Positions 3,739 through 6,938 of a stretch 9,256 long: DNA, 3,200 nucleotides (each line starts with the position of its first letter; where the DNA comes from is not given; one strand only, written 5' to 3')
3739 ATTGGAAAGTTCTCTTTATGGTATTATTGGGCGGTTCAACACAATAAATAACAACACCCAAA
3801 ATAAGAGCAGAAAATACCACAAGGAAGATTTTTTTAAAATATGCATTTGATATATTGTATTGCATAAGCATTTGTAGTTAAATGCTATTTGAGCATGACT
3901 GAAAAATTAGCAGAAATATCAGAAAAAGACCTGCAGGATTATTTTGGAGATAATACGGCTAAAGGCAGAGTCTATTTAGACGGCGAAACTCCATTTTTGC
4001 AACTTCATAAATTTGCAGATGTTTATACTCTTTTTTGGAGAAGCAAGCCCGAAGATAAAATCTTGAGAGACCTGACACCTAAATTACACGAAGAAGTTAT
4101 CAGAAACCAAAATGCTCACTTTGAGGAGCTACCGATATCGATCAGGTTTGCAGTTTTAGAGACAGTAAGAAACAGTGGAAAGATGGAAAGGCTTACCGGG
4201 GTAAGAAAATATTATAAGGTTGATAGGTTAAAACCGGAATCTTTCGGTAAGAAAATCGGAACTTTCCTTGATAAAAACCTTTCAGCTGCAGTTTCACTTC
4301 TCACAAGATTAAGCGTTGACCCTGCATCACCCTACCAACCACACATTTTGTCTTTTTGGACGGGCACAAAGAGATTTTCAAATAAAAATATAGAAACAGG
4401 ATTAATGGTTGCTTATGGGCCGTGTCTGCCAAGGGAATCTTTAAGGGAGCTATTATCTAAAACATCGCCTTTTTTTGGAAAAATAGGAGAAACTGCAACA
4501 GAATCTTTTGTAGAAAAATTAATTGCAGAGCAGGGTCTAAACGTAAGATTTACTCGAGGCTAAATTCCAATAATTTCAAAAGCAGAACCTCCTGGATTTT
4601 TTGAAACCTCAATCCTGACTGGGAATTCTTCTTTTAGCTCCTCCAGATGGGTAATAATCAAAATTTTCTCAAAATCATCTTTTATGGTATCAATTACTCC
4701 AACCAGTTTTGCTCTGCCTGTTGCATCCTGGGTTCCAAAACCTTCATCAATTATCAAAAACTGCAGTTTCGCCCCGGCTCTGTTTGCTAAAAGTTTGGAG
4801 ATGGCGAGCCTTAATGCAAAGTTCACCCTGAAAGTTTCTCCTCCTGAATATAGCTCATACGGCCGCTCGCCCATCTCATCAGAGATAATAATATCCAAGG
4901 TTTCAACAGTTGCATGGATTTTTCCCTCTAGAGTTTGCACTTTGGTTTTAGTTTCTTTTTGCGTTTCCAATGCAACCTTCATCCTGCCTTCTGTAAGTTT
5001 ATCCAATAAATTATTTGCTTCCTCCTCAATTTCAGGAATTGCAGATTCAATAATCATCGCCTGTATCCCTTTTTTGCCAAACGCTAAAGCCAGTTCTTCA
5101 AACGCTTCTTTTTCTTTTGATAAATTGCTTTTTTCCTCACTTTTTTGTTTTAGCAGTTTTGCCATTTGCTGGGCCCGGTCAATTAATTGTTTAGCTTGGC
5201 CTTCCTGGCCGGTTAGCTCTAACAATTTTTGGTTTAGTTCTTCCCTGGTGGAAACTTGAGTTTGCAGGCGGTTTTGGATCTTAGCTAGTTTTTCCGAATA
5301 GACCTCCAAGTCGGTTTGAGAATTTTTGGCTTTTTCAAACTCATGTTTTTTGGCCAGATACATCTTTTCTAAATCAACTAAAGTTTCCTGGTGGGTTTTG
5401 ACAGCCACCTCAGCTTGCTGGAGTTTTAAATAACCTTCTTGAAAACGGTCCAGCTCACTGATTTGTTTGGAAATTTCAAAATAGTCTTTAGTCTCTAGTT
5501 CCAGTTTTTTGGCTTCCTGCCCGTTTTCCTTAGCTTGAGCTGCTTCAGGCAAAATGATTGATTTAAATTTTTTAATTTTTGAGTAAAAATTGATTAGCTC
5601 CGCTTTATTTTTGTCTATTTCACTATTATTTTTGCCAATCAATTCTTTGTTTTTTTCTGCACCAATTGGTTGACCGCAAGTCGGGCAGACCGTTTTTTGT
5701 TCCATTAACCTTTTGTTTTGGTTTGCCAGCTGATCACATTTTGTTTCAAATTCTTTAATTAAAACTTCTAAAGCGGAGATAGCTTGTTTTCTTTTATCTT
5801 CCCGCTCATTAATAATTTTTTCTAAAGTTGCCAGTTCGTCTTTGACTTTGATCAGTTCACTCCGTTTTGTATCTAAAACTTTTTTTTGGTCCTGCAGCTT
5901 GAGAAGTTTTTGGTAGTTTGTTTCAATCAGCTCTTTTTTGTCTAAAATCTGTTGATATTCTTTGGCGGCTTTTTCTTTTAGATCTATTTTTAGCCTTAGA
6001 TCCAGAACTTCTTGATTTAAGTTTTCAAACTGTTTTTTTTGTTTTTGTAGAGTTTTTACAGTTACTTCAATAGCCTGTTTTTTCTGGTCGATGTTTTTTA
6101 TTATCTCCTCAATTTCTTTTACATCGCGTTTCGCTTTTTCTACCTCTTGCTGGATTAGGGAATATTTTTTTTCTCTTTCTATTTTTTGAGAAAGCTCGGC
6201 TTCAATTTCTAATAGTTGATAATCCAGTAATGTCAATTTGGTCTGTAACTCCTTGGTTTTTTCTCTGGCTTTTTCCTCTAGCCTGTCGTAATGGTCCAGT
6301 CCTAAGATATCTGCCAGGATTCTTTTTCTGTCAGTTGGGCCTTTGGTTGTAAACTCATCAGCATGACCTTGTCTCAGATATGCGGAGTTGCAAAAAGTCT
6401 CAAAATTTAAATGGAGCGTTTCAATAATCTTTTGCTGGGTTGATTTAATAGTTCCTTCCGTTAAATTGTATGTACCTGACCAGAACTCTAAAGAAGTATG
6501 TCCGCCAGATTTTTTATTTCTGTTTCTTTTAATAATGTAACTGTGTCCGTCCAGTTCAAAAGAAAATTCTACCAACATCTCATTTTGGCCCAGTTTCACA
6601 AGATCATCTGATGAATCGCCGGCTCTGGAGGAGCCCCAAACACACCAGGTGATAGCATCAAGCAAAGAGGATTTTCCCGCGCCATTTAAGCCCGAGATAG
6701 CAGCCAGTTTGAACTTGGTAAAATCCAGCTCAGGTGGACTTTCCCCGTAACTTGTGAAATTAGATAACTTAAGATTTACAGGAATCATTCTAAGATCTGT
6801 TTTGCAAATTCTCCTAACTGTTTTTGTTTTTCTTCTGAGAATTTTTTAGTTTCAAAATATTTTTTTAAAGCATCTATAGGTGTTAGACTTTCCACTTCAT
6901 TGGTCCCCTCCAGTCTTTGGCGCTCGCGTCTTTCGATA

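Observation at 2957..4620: Three direct copies of the sbcC 3' end divide a 1.6-kb accessory insert into co-oriented gene cassettes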

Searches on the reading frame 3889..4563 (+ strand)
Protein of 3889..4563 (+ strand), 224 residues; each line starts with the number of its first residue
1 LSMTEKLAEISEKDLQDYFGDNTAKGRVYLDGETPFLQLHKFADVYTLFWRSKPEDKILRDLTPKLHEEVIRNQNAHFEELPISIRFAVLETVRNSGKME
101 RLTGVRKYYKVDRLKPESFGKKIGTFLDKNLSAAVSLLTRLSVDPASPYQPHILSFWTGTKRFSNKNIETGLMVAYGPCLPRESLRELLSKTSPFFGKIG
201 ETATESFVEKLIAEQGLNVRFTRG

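Call 4: search_protein_families(library=pfam, proteins=[window:3889-4563:+], max_evalue=0.1)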
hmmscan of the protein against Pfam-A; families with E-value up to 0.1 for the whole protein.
window:3889-4563:+ (224 aa): 0 families

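Call 50: search_protein_families(library=padloc, max_evalue=0.01, proteins=[window:3895-4560:+])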
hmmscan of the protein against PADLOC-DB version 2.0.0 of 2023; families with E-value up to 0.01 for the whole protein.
window:3895-4560:+ (222 aa): 0 families

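Call 52: find_homologous_proteins(query=window:3895-4560:+, max_evalue=0.001)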
Query window:3895-4560:+ (222 aa): 2 proteins with E <= 0.001 among 285 candidates.
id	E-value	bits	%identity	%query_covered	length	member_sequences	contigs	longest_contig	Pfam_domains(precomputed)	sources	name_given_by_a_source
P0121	1.2e-143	494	100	100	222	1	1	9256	-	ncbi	-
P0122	1.4e-77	278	88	65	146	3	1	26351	-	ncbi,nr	ncbi:hypothetical protein HYW46_06330, partial [Candidatus Daviesbacteria bacterium]|nr:hypothetical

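Call 54: find_encoding_contigs(protein=P0122, flank=10000, max_places=3)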
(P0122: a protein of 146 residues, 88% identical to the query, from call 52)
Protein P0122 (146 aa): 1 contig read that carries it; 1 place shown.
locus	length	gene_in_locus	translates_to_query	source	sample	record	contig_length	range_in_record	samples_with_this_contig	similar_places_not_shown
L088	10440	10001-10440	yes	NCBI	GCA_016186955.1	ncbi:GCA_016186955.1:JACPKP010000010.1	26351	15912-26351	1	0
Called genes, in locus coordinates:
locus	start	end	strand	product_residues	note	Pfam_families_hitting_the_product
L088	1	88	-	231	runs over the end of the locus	PF01551:Peptidase_M23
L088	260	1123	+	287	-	PF08308:PEGA, PF08239:SH3_3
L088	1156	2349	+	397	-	PF01053:Cys_Met_Meta_PP, PF00155:Aminotran_1_2 (weak), PF01212:Beta_elim_lyase (faint)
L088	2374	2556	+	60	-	-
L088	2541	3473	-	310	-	PF01040:UbiA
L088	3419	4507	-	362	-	PF00953:Glycos_transf_4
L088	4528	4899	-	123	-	-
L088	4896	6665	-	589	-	-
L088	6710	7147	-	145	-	-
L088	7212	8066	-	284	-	PF01026:TatD_DNase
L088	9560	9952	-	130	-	-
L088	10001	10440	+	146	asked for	?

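Call 63: search_protein_families(library=ncbifam, max_evalue=0.01, proteins=[window:3895-4560:+])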
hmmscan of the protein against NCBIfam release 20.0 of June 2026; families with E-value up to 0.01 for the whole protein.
window:3895-4560:+ (222 aa): 0 families

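Call 73: search_solved_structures(query=window:3895-4560:+, max_evalue=1)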
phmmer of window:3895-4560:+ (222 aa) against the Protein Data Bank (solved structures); distinct sequences matched with E-value up to 1: 0.

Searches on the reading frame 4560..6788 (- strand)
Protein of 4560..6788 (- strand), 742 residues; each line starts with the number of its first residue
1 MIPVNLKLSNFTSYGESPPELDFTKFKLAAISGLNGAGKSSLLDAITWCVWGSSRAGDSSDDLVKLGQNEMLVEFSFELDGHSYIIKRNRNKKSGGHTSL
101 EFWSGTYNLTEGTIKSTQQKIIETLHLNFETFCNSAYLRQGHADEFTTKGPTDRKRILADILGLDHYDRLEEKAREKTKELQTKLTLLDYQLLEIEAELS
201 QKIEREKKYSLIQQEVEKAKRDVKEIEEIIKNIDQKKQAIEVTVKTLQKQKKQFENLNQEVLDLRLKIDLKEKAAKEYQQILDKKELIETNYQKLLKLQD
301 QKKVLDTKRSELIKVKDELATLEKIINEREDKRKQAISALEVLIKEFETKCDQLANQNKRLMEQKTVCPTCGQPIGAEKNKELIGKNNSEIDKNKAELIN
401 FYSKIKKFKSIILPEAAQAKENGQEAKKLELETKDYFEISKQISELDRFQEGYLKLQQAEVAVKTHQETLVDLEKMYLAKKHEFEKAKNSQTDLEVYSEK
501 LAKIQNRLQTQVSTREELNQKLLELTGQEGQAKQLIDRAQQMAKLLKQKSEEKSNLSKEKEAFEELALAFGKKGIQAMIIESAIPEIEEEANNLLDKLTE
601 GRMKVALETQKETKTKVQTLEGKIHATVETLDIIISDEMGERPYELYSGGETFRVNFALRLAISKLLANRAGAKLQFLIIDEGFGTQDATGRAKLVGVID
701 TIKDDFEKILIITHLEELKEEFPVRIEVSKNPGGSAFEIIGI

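Call 4: search_protein_families(library=pfam, proteins=[window:4560-6788:-], max_evalue=0.1)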
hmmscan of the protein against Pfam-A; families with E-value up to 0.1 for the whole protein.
window:4560-6788:- (742 aa): 8 families
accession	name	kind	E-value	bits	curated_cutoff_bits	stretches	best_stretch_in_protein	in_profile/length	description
PF13476.12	AAA_23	-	2.3e-20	74.5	27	1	6-238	2-198/201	AAA domain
PF02463.25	SMC_N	-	2.1e-07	31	40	1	5-51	4-49/220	RecF/RecN/SMC N terminal domain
PF13558.12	SbcC_Walker_B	-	5.4e-07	30.2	27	1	642-699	28-88/90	SbcC/RAD50-like, Walker B motif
PF04423.19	Rad50_zn_hook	-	3.9e-05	23.8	24.3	1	363-398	17-52/52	Rad50 zinc hook motif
PF13555.12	AAA_29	-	0.00014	21.9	27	1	8-52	6-48/61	P-loop containing region of AAA domain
PF13514.12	AAA_27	-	0.00053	20.1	22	1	5-93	5-91/206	AAA domain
PF13304.12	AAA_21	-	0.011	16.2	27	1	29-78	2-61/304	AAA domain, putative AbiEii toxin, Type IV TA system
PF00005.33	ABC_tran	-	0.012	16.7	25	1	20-47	5-32/137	ABC transporter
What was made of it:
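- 4560..6788 (-): sbcC (742 aa SMC-family ATPase). Pfam AAA_23, SbcC_Walker_B and Rad50 zinc hook in call 4.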

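Call 7: find_encoding_contigs(protein=window:4563-6788:-, flank=10000, max_places=10)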
Protein window:4563-6788:- (742 aa): no gene with exactly this product is on record in the collection.

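Call 9: find_homologous_proteins(query=window:4563-6788:-, max_evalue=1e-30)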
Query window:4563-6788:- (742 aa): 953 proteins with E <= 1e-30 among 8000 candidates; the best 120 are listed.
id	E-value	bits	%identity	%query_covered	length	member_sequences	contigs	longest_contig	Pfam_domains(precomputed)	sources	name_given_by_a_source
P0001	0.0e+0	1569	100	100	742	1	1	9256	PF13476.13,PF13558.13,PF02463.26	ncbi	-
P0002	0.0e+0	1082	70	100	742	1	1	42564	PF13514.13,PF13476.13,PF13558.13,PF13555.13,PF02463.26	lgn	-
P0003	0.0e+0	1070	69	100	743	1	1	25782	PF13476.13,PF13558.13,PF02463.26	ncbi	-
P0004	0.0e+0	1069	69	100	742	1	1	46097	PF13514.13,PF13476.13,PF13558.13,PF13555.13,PF02463.26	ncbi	-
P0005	0.0e+0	1059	68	100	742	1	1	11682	PF13514.13,PF13476.13,PF13558.13,PF13555.13,PF02463.26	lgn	-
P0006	0.0e+0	1054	66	100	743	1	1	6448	PF13476.13,PF13558.13,PF02463.26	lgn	-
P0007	0.0e+0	1051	67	100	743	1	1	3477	PF13476.13,PF13558.13,PF13555.13,PF02463.26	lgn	-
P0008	0.0e+0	1035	66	100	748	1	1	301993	PF13476.13,PF13558.13,PF02463.26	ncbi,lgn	-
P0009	0.0e+0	1018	65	100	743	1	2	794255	PF13476.13,PF13558.13,PF02463.26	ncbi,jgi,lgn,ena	-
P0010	0.0e+0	1016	65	100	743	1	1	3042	PF13514.13,PF13476.13,PF13558.13,PF02463.26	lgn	-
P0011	1.5e-296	1004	64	100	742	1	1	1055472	PF13514.13,PF13476.13,PF13558.13,PF02463.26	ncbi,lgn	-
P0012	2.6e-296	1003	64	100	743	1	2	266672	PF13514.13,PF13476.13,PF13558.13,PF02463.26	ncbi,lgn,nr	ncbi:SMC family ATPase [Candidatus Daviesbacteria bacterium]|nr:SMC family ATPase [Candidatus Davies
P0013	3.0e-296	1003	64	100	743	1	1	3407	PF13514.13,PF13476.13,PF13558.13,PF02463.26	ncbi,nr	ncbi:MAG: SMC family ATPase [Candidatus Daviesbacteria bacterium]|nr:SMC family ATPase [Candidatus D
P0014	1.6e-295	1000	64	100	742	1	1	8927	PF13514.13,PF13476.13,PF13558.13,PF02463.26,PF04423.20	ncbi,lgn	-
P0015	4.1e-295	999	65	100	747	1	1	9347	PF13514.13,PF13476.13,PF13558.13,PF13555.13,PF02463.26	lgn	-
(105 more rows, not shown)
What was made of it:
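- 4560..6788 (-): 120+ Daviesbacteria homologues in call 9.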

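Call 10: find_encoding_contigs(protein=P0002, flank=7000, max_places=2)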
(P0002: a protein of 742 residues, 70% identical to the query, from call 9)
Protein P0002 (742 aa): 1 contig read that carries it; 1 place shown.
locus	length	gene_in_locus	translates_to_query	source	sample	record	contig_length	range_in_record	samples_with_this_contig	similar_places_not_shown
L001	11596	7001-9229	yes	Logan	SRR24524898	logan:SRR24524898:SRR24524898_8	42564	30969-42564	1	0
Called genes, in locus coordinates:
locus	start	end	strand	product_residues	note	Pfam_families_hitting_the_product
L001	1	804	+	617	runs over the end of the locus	PF00580:UvrD-helicase, PF01443:Viral_helicase1 (faint), PF13245:AAA_19, PF13604:AAA_30 (faint), PF13361:UvrD_C, PF13538:UvrD_C_2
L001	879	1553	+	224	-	PF07501:G5, PF06725:3D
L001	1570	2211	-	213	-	-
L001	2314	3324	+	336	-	PF02388:FemAB, PF13480:Acetyltransf_6, PF02388:FemAB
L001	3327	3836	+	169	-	-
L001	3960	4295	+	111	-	PF20554:DUF6766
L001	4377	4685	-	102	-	-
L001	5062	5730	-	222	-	PF00657:Lipase_GDSL, PF13472:Lipase_GDSL_2, PF17182:OSK (weak)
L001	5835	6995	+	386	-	PF00149:Metallophos, PF12850:Metallophos_2 (weak)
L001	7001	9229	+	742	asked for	PF02463:SMC_N, PF13476:AAA_23, PF13514:AAA_27 (weak), PF13555:AAA_29 (faint), PF13558:SbcC_Walker_B (weak)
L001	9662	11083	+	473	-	PF00133:tRNA-synt_1, PF01406:tRNA-synt_1e (faint), PF09334:tRNA-synt_1g, PF00133:tRNA-synt_1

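Call 11: find_encoding_contigs(protein=P0003, flank=7000, max_places=2)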
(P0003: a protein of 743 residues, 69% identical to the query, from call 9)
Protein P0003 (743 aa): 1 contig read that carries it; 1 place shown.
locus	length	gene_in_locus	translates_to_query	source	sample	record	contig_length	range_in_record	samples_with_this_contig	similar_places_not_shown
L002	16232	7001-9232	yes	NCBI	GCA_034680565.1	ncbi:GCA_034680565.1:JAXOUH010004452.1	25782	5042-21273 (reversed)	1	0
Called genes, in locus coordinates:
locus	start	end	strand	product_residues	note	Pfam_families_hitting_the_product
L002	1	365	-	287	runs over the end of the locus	-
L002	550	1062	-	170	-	-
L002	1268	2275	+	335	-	PF02388:FemAB, PF13480:Acetyltransf_6, PF02388:FemAB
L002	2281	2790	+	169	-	PF08123:DOT1 (weak)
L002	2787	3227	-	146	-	-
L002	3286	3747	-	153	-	-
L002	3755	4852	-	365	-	PF01321:Creatinase_N, PF00557:Peptidase_M24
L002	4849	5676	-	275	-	PF01435:Peptidase_M48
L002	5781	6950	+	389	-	PF00149:Metallophos, PF12850:Metallophos_2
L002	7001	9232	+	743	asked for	PF02463:SMC_N, PF13476:AAA_23, PF13558:SbcC_Walker_B (weak)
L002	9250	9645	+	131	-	-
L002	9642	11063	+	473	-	PF00133:tRNA-synt_1, PF01406:tRNA-synt_1e (faint), PF09334:tRNA-synt_1g, PF00133:tRNA-synt_1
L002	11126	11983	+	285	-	PF01026:TatD_DNase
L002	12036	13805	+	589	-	PF13632:Glyco_trans_2_3 (weak)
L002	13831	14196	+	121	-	-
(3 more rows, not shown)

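Call 12: find_encoding_contigs(protein=P0004, flank=7000, max_places=2)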
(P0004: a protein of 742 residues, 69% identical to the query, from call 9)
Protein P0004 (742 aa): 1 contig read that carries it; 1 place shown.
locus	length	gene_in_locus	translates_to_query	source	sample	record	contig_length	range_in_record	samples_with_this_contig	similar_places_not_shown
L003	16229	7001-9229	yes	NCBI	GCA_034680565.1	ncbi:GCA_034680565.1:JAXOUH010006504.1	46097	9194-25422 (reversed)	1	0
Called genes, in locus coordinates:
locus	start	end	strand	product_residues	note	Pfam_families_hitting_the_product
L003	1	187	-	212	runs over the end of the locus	-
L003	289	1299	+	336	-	PF02388:FemAB, PF13480:Acetyltransf_6, PF02388:FemAB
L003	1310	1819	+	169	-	-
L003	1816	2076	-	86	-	-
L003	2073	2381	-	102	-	-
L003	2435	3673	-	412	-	PF01566:Nramp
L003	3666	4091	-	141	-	-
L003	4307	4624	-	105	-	-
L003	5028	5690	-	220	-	PF00657:Lipase_GDSL, PF13472:Lipase_GDSL_2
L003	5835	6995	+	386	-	PF00149:Metallophos, PF12850:Metallophos_2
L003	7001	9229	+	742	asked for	PF02463:SMC_N, PF13476:AAA_23, PF13514:AAA_27 (weak), PF13555:AAA_29 (weak), PF13558:SbcC_Walker_B (weak)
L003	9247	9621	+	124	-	-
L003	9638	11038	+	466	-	PF00133:tRNA-synt_1, PF01406:tRNA-synt_1e (faint), PF09334:tRNA-synt_1g, PF00133:tRNA-synt_1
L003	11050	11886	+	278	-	PF01026:TatD_DNase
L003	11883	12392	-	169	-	-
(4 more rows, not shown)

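Call 15: find_related_loci(query=A2, collection=genome_contigs, flank=10000)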
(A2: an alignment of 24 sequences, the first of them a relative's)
Query A2 (742 aa) in genome_contigs; peptide patterns used: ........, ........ (x = any residue, [..] = any of these).
581 stretches matched a pattern; 438 encode a relative of the query (tblastn E <= 1e-3); the best 80 are kept; 80 distinct loci.
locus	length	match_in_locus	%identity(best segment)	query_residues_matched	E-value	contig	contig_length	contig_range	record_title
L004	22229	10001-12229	64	1-742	0e+0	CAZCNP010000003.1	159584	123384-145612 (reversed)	MAG TPA_asm: uncultured Gammaproteobacteria bacterium isolate binchicken_co38_1123 genome assembly, contig: NODE_238_len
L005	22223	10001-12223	64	1-740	0e+0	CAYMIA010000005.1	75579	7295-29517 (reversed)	MAG TPA_asm: uncultured Gammaproteobacteria bacterium isolate SRP200132_co1_145 genome assembly, contig: NODE_432_length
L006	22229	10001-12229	63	1-742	0e+0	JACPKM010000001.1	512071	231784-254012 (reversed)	MAG: Candidatus Daviesbacteria bacterium isolate NC_groundwater_494_Ag_S-0.1um_37_28 S35_SO-1_scaffold_33038, whole geno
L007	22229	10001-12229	64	1-742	0e+0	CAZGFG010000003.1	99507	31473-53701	MAG TPA_asm: uncultured Gammaproteobacteria bacterium isolate binchicken_co125_1135 genome assembly, contig: NODE_445_le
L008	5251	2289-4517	62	1-742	0e+0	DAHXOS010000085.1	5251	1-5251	MAG TPA_asm: bacterium isolate clean1861 k141_145211, whole genome shotgun sequence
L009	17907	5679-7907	63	1-742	0e+0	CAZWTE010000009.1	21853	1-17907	MAG TPA_asm: uncultured Gammaproteobacteria bacterium isolate binchicken_co144_909 genome assembly, contig: NODE_4999_le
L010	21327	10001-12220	61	1-741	0e+0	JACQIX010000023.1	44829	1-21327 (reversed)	MAG: Candidatus Daviesbacteria bacterium isolate NC_groundwater_1136_Ag_S-0.1um_38_183 S_p1_S3_coassembly_k141_1144308,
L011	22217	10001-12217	62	1-742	0e+0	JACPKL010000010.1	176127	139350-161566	MAG: Candidatus Daviesbacteria bacterium isolate NC_groundwater_493_Ag_S-0.1um_36_17 S35_SO-1_scaffold_425031, whole gen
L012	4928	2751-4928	62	1-725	0e+0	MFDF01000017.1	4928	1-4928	MAG: Candidatus Daviesbacteria bacterium RIFCSPHIGHO2_12_FULL_37_16 rifcsphigho2_12_scaffold_37449, whole genome shotgun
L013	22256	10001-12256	64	1-742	0e+0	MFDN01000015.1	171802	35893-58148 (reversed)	MAG: Candidatus Daviesbacteria bacterium RIFCSPLOWO2_01_FULL_39_23 rifcsplowo2_01_scaffold_71, whole genome shotgun sequ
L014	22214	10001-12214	58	1-742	0e+0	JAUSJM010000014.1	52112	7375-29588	MAG: bacterium isolate E14_metabat.bin.301 E14_k141_1477453, whole genome shotgun sequence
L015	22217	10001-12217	60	1-742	0e+0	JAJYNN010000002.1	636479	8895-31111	MAG: bacterium isolate DBS2-4.bin71 NODE_6_length_636479_cov_3.29991, whole genome shotgun sequence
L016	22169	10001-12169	54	1-742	0e+0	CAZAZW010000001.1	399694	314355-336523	MAG TPA_asm: uncultured Gammaproteobacteria bacterium isolate SRP090828_co2_161 genome assembly, contig: NODE_2_length_3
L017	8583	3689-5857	55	1-742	0e+0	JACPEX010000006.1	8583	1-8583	MAG: Candidatus Daviesbacteria bacterium isolate NC_groundwater_346_Ag_B-0.1um_38_13 GD18-4_B1_scaffold_72338, whole gen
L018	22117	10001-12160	54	1-740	0e+0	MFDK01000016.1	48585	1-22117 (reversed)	MAG: Candidatus Daviesbacteria bacterium RIFCSPLOWO2_01_FULL_37_10 rifcsplowo2_01_scaffold_2573, whole genome shotgun se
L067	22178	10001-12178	49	1-742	0e+0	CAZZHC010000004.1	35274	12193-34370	MAG TPA_asm: uncultured Gammaproteobacteria bacterium isolate SRP269290_co4_53 genome assembly, contig: NODE_489_length_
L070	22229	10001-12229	60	1-742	0e+0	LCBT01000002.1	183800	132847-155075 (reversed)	MAG: Candidatus Daviesbacteria bacterium GW2011_GWA1_41_61 UU73_C0002, whole genome shotgun sequence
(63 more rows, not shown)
